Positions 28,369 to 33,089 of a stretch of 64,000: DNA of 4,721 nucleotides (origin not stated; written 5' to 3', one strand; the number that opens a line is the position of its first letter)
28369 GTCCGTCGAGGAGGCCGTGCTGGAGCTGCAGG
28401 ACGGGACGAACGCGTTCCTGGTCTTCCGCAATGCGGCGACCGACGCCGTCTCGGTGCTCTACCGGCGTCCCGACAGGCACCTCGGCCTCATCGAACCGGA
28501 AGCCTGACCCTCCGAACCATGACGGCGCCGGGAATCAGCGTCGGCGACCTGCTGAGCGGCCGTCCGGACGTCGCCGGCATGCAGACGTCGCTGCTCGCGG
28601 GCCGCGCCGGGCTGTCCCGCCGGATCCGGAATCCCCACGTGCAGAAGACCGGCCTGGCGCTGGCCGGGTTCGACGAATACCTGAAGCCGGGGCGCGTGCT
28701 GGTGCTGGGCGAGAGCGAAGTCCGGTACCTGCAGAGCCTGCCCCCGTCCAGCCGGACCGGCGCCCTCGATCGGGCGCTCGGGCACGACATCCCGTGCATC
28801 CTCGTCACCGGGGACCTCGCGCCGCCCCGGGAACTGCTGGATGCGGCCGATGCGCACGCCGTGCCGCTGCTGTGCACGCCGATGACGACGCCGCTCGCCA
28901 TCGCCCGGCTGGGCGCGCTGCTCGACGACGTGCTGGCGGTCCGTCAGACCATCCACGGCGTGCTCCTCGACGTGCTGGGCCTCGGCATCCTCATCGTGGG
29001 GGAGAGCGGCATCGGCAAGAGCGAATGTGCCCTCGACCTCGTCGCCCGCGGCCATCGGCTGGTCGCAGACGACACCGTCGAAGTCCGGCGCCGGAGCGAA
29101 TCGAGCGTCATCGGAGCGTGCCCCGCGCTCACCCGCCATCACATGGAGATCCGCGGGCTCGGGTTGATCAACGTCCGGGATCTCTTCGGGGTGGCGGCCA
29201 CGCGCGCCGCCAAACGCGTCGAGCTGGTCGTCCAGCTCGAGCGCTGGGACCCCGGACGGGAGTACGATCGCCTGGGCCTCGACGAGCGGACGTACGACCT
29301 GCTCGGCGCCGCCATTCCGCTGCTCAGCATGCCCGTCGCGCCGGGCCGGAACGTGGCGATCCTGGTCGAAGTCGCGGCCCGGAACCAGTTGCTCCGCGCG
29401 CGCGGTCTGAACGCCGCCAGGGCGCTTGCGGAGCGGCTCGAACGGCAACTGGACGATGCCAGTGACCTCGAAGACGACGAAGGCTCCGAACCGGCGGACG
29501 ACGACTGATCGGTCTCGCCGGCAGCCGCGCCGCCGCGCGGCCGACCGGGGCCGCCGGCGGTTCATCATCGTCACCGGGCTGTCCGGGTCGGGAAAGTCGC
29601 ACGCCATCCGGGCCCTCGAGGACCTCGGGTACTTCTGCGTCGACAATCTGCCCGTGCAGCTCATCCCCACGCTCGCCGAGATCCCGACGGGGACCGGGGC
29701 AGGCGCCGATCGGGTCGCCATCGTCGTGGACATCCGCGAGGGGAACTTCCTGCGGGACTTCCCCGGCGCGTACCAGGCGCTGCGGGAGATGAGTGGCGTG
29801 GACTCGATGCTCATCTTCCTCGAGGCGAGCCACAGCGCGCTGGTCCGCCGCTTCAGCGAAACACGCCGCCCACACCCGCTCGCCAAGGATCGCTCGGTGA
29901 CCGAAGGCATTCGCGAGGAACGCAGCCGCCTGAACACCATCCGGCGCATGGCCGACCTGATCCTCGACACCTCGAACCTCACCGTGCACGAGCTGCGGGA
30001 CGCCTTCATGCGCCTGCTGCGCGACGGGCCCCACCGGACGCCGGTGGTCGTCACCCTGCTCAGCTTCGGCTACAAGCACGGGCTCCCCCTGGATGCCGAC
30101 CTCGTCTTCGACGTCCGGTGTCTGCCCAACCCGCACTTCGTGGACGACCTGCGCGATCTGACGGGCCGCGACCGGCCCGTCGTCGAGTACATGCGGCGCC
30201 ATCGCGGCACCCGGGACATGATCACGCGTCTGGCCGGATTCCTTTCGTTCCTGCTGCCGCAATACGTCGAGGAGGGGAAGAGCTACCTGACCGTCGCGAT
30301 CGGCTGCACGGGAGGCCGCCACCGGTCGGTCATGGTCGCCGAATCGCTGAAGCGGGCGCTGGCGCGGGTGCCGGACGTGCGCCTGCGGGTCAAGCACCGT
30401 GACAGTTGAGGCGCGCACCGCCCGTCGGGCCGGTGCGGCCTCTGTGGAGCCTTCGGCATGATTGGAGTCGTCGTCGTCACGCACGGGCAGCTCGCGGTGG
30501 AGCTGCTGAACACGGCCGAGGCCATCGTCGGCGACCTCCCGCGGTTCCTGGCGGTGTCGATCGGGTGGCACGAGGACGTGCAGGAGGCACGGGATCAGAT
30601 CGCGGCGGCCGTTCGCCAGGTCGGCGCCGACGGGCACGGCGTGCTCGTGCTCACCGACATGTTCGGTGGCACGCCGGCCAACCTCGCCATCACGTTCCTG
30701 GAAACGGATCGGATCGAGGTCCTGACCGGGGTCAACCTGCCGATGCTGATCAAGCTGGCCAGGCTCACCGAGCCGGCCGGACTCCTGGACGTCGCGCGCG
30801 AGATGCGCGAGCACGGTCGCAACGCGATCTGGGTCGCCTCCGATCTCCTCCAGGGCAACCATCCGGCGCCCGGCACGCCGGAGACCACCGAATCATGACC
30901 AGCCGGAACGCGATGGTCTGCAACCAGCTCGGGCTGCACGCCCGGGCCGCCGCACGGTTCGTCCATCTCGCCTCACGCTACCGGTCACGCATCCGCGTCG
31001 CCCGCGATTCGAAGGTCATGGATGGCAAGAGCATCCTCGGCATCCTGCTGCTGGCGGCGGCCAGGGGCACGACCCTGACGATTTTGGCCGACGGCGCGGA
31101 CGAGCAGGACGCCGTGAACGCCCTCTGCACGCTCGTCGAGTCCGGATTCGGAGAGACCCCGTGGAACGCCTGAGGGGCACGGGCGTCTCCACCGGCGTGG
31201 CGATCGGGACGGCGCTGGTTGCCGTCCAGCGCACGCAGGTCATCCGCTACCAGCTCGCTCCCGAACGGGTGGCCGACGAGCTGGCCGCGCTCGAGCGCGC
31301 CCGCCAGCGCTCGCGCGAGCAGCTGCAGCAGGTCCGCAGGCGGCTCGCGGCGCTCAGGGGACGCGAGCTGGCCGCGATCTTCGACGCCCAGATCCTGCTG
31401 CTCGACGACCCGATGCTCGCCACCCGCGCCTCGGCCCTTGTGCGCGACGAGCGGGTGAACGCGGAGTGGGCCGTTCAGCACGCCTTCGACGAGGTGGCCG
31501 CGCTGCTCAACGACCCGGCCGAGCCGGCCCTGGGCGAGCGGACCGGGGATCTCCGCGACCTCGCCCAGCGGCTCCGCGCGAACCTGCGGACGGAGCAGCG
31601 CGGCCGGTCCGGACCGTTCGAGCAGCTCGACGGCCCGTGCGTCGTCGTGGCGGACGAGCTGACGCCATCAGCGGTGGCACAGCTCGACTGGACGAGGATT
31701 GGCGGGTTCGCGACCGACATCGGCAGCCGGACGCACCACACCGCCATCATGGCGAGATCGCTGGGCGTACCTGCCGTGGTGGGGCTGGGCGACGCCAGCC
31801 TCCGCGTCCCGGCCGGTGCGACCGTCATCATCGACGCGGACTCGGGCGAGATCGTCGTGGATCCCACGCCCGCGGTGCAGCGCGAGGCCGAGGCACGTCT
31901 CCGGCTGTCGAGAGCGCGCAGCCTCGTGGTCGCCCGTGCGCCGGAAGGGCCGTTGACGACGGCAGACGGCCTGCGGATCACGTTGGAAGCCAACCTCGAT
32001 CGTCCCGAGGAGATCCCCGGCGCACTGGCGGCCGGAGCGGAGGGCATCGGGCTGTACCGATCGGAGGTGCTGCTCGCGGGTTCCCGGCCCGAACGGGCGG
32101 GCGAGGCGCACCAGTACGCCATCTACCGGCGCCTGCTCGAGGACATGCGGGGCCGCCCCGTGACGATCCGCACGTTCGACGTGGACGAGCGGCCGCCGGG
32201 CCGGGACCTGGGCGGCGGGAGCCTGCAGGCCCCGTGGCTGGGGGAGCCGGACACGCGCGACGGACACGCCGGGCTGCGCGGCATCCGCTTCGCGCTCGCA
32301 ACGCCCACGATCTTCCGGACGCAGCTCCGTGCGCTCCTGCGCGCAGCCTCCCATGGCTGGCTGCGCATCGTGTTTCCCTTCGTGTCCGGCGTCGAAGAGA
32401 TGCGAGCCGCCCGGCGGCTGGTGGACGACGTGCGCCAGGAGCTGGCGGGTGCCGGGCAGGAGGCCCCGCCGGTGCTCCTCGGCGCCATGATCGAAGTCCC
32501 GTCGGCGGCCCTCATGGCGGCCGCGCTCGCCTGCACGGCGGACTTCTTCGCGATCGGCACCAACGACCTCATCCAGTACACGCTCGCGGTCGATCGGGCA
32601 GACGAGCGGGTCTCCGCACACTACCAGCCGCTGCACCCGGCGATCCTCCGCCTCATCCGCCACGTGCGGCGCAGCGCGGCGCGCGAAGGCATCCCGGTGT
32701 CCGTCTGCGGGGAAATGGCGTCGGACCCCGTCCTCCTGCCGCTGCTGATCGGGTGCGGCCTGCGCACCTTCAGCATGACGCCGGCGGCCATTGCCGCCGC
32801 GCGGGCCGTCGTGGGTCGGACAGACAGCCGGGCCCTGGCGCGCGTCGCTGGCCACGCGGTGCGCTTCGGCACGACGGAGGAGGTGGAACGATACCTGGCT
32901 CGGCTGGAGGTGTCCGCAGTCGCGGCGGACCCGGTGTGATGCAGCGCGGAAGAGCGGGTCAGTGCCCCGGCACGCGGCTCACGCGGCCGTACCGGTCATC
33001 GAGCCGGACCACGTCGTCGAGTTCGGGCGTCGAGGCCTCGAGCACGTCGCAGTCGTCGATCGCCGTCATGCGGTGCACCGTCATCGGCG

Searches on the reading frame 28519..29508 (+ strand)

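Call 44: search_protein_families(library=pfam, max_evalue=0.00001, proteins=[window:28519-29508:+])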
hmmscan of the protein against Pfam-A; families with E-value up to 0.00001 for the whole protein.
window:28519-29508:+ (329 aa): 2 families
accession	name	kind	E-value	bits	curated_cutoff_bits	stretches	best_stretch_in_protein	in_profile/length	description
PF07475.17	Hpr_kinase_C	-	5e-66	221.9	33.3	1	139-306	3-170/171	HPr Serine kinase C-terminal domain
PF02603.21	Hpr_kinase_N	-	1e-25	90.6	24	1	22-134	11-124/125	HPr Serine kinase N terminus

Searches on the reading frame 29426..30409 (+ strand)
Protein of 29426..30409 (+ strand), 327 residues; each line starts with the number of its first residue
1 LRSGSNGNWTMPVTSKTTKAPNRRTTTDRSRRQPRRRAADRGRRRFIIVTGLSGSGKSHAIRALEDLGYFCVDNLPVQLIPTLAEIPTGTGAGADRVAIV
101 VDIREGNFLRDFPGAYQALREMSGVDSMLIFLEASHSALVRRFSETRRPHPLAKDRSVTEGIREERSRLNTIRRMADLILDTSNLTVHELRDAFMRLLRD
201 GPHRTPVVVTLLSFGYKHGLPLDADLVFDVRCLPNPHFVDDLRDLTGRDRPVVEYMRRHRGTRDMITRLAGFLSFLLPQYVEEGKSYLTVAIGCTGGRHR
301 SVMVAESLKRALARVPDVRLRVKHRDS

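Call 44: search_protein_families(library=pfam, max_evalue=0.00001, proteins=[window:29426-30409:+])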
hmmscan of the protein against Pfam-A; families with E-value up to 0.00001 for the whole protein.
window:29426-30409:+ (327 aa): 2 families
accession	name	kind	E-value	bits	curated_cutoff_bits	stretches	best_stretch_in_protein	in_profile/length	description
PF03668.21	RapZ-like_N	-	3.7e-47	160.4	25.4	1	46-199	3-155/158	RapZ-like N-terminal domain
PF22740.1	PapZ_C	-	5.2e-46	156.2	27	1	209-326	3-119/121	RapZ C-terminal domain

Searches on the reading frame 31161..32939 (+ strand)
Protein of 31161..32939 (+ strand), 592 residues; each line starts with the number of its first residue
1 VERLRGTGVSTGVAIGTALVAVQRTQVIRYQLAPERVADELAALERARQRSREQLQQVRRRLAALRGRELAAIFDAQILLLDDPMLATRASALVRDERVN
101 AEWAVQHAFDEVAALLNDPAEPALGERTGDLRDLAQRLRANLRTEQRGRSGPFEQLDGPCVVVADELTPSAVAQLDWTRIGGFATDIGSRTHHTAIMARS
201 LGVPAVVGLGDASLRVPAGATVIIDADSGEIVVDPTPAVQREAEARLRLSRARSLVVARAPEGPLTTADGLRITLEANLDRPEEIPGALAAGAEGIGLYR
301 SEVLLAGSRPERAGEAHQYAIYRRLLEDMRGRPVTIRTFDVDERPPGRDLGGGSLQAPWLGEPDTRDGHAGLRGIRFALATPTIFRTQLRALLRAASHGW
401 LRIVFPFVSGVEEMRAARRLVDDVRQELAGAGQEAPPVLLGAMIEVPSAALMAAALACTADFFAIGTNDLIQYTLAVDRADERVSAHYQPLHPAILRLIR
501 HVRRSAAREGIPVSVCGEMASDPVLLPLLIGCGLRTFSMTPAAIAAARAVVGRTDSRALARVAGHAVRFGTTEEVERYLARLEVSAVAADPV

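Call 44: search_protein_families(library=pfam, max_evalue=0.00001, proteins=[window:31161-32939:+])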
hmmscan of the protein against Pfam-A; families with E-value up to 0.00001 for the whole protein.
window:31161-32939:+ (592 aa): 3 families
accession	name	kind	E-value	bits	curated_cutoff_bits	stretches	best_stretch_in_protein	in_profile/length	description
PF02896.24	PEP-utilizers_C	-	9.8e-88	294.5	22.8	1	261-554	8-291/293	PEP-utilising enzyme, PEP-binding domain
PF05524.18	PEP-utilisers_N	-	4.5e-26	91.8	24.4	1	5-127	1-121/121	PEP-utilising enzyme, N-terminal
PF00391.29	PEP-utilizers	-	4.2e-21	74.8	23.1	1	158-229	3-72/72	PEP-utilising enzyme, mobile domain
